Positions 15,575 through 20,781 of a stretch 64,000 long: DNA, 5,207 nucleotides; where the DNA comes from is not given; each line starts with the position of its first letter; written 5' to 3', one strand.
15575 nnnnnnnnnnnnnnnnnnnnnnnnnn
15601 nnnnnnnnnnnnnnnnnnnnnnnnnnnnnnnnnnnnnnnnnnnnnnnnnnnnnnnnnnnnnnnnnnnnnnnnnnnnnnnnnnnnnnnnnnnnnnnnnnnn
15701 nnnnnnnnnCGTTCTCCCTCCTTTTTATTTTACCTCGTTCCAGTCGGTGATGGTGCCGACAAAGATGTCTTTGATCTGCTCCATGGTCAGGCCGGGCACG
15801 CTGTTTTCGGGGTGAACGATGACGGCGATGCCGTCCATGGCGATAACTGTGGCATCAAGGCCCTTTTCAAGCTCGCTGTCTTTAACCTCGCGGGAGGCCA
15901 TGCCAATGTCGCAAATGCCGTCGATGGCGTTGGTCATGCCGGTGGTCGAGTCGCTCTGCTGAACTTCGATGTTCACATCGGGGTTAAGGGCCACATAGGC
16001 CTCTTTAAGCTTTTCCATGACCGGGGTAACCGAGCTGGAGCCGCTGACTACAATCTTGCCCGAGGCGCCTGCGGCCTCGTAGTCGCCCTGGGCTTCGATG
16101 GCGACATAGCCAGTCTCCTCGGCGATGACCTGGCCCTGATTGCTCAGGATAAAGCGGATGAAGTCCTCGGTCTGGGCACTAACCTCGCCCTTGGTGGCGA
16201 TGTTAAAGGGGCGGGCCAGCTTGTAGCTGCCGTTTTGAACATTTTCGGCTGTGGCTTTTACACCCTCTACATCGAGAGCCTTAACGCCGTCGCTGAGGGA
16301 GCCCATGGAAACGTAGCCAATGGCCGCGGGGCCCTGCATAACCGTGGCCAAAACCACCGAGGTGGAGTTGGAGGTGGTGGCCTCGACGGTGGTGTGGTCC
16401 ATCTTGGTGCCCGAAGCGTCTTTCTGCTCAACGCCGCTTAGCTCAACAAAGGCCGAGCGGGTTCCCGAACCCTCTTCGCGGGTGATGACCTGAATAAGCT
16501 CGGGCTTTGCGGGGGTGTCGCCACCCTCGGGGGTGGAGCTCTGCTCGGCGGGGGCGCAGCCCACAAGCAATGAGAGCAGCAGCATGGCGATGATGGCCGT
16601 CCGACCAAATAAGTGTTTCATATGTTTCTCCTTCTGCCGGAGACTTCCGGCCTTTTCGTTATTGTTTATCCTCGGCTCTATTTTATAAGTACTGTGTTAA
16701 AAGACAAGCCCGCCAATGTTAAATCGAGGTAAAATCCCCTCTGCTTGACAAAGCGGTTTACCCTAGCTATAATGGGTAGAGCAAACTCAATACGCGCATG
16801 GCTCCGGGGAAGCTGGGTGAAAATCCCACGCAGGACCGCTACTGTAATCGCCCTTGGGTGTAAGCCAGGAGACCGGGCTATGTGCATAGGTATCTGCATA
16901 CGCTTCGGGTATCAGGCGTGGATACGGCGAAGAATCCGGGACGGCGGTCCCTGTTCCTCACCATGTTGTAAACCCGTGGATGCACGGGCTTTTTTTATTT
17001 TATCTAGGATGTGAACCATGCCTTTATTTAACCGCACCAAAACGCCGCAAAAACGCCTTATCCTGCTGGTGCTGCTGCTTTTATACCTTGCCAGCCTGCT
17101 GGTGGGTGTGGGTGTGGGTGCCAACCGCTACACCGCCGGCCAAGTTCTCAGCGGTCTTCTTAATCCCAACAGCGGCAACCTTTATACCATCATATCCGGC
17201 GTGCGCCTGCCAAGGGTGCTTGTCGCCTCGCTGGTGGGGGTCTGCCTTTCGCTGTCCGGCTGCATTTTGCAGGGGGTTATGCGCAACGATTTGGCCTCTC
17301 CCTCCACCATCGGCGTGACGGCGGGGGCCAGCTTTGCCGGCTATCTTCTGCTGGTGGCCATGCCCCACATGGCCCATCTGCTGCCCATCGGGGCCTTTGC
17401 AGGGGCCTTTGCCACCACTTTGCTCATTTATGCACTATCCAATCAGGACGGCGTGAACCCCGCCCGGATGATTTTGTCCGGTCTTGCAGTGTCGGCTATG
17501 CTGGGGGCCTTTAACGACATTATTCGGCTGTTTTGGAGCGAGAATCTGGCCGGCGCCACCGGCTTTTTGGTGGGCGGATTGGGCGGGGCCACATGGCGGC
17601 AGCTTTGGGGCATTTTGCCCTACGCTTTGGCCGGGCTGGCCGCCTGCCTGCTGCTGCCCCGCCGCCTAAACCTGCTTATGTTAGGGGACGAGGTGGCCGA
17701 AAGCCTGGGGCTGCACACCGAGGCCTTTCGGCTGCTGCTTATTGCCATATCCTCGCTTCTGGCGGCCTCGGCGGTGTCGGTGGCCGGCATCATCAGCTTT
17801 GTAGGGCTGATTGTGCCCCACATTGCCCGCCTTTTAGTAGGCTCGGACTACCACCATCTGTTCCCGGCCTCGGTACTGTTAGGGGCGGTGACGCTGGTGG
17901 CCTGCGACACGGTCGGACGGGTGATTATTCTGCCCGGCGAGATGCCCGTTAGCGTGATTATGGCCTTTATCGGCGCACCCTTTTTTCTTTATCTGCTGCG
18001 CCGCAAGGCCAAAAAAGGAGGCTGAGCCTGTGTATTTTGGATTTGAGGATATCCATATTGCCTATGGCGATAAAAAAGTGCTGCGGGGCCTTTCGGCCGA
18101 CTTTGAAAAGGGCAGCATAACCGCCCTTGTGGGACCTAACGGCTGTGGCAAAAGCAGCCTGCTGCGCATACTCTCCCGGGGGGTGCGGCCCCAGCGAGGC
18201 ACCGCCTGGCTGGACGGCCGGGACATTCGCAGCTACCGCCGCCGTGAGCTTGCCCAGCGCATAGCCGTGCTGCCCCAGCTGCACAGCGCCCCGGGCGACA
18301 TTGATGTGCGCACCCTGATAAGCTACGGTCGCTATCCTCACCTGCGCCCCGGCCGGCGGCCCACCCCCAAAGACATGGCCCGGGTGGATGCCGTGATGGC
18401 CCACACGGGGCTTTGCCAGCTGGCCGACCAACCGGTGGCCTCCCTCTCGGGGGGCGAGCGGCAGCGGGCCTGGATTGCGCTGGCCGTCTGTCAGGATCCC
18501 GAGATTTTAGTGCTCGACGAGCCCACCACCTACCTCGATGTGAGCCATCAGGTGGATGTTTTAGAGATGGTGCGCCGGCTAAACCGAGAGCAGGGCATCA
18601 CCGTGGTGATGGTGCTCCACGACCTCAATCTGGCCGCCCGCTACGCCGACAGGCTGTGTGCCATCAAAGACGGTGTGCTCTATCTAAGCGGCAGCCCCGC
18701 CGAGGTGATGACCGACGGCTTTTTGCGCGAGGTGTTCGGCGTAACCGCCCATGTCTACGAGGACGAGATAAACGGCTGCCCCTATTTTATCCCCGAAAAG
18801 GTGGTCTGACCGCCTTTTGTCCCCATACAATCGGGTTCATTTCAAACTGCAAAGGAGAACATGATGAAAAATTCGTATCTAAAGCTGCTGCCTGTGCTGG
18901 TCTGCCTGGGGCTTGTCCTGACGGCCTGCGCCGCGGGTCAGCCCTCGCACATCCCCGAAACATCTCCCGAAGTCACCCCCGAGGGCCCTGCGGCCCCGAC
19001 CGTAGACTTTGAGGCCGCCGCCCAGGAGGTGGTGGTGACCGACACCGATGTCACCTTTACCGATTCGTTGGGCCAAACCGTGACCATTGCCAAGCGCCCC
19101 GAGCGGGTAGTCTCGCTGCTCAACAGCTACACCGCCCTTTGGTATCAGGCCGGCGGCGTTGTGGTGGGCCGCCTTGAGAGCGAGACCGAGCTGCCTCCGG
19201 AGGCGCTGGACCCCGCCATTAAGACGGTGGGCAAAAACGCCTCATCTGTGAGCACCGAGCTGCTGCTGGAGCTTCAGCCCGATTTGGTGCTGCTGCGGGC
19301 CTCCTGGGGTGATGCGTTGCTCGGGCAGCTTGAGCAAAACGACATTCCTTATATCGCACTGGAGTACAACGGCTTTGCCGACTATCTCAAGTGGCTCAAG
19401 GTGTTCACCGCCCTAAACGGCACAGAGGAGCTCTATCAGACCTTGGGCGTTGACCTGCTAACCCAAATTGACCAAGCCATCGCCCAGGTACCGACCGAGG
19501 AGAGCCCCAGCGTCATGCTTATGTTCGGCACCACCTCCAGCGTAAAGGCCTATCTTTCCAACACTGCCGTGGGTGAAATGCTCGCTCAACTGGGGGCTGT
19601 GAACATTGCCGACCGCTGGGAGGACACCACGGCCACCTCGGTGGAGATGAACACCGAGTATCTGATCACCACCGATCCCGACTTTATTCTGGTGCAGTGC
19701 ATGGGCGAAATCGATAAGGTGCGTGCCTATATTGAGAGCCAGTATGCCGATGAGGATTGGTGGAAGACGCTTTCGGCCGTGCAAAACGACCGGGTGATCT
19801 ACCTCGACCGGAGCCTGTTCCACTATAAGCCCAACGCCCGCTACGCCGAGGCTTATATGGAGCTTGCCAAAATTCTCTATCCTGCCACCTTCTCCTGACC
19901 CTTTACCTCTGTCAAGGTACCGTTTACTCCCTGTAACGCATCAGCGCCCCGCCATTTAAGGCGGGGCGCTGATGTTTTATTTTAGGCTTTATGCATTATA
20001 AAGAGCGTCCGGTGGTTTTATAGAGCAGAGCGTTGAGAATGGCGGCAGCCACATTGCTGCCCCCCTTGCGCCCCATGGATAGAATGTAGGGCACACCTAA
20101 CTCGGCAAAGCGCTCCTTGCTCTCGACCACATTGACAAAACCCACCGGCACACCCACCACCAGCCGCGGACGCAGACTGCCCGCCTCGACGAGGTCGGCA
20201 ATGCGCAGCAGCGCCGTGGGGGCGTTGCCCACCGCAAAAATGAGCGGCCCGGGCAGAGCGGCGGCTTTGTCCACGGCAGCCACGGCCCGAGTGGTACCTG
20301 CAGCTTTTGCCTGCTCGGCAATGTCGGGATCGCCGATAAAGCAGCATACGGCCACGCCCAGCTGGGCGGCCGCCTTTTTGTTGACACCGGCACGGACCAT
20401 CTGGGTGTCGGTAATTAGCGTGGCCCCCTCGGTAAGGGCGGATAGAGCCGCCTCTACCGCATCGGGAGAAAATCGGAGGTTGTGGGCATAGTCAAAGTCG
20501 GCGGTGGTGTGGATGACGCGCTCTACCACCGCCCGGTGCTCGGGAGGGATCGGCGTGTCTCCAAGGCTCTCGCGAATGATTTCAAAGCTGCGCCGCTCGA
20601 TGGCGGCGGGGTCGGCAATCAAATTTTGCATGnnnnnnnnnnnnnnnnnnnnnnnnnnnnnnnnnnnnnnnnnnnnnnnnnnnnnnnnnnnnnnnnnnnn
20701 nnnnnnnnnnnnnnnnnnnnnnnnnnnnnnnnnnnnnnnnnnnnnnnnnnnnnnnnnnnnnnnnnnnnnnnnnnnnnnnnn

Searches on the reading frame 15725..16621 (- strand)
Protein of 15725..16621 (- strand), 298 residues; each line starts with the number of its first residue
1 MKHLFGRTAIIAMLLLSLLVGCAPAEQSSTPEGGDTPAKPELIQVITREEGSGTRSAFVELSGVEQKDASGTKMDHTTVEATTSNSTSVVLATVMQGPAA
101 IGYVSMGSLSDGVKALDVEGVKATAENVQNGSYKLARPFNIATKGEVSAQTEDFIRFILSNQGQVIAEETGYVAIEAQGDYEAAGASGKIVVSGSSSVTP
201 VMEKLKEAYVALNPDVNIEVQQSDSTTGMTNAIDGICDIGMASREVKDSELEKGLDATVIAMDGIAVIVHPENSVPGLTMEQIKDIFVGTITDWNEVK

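Call 53: search_protein_families(library=pfam, proteins=[window:15725-16621:-], max_evalue=0.00001)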
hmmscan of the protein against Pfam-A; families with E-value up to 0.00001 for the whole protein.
window:15725-16621:- (298 aa): 3 families
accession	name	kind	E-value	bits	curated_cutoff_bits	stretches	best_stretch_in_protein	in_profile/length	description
PF12849.12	PBP_like_2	-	7.6e-32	111.6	27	2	183-296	5-125/267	PBP superfamily domain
PF12727.12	PBP_like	-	2.4e-07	30.5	27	0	43-109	94-154/193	PBP superfamily domain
PF13531.11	SBP_bac_11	-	2.3e-06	28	25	0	84-172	143-226/227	Bacterial extracellular solute-binding protein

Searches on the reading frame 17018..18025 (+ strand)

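Call 53: search_protein_families(library=pfam, proteins=[window:17018-18025:+], max_evalue=0.00001)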
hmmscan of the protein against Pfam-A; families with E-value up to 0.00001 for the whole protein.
window:17018-18025:+ (335 aa): 1 family
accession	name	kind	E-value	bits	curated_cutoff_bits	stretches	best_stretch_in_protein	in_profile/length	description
PF01032.23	FecCD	-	6e-89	298.6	26.5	1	24-329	3-311/311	FecCD transport family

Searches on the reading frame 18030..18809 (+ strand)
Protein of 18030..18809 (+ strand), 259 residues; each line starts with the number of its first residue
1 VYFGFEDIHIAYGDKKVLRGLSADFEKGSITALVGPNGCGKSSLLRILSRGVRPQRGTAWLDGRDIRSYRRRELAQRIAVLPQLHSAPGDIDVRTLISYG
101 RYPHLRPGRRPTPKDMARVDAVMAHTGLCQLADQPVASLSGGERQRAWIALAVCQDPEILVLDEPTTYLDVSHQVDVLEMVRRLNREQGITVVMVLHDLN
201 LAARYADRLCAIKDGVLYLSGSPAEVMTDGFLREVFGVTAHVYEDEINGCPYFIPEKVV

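Call 53: search_protein_families(library=pfam, proteins=[window:18030-18809:+], max_evalue=0.00001)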
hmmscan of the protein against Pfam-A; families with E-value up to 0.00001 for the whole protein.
window:18030-18809:+ (259 aa): 3 families
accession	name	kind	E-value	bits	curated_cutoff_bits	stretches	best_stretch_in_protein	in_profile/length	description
PF00005.33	ABC_tran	-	9.7e-33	114.1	25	1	18-167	1-137/137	ABC transporter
PF13304.12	AAA_21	-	1.8e-10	41.9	27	0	30-50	1-21/304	AAA domain, putative AbiEii toxin, Type IV TA system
PF02463.25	SMC_N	-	2.2e-07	31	40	0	28-45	24-41/220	RecF/RecN/SMC N terminal domain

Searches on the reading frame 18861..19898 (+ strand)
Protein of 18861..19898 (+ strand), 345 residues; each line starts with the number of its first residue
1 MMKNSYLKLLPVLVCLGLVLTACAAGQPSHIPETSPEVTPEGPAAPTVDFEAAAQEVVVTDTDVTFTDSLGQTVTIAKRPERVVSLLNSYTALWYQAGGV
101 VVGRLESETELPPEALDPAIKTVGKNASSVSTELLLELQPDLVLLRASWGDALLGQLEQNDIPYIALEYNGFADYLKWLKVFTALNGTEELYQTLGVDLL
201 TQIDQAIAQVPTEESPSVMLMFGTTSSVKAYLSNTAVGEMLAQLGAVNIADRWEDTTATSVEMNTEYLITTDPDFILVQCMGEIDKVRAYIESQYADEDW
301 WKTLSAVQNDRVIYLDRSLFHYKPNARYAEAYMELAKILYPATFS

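Call 53: search_protein_families(library=pfam, proteins=[window:18861-19898:+], max_evalue=0.00001)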
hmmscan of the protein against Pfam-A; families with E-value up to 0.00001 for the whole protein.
window:18861-19898:+ (345 aa): 1 family
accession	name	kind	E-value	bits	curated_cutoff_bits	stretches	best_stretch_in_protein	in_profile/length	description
PF01497.23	Peripla_BP_2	-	1.4e-26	93.8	27.5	1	83-317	1-233/235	Periplasmic binding protein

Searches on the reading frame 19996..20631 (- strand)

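Call 53: search_protein_families(library=pfam, proteins=[window:19996-20631:-], max_evalue=0.00001)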
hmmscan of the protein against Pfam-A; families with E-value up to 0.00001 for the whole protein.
window:19996-20631:- (211 aa): 1 family
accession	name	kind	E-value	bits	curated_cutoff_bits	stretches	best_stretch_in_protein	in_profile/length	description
PF02570.20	CbiC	-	5.5e-78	261.6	22.5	1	11-204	2-195/196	Precorrin-8X methylmutase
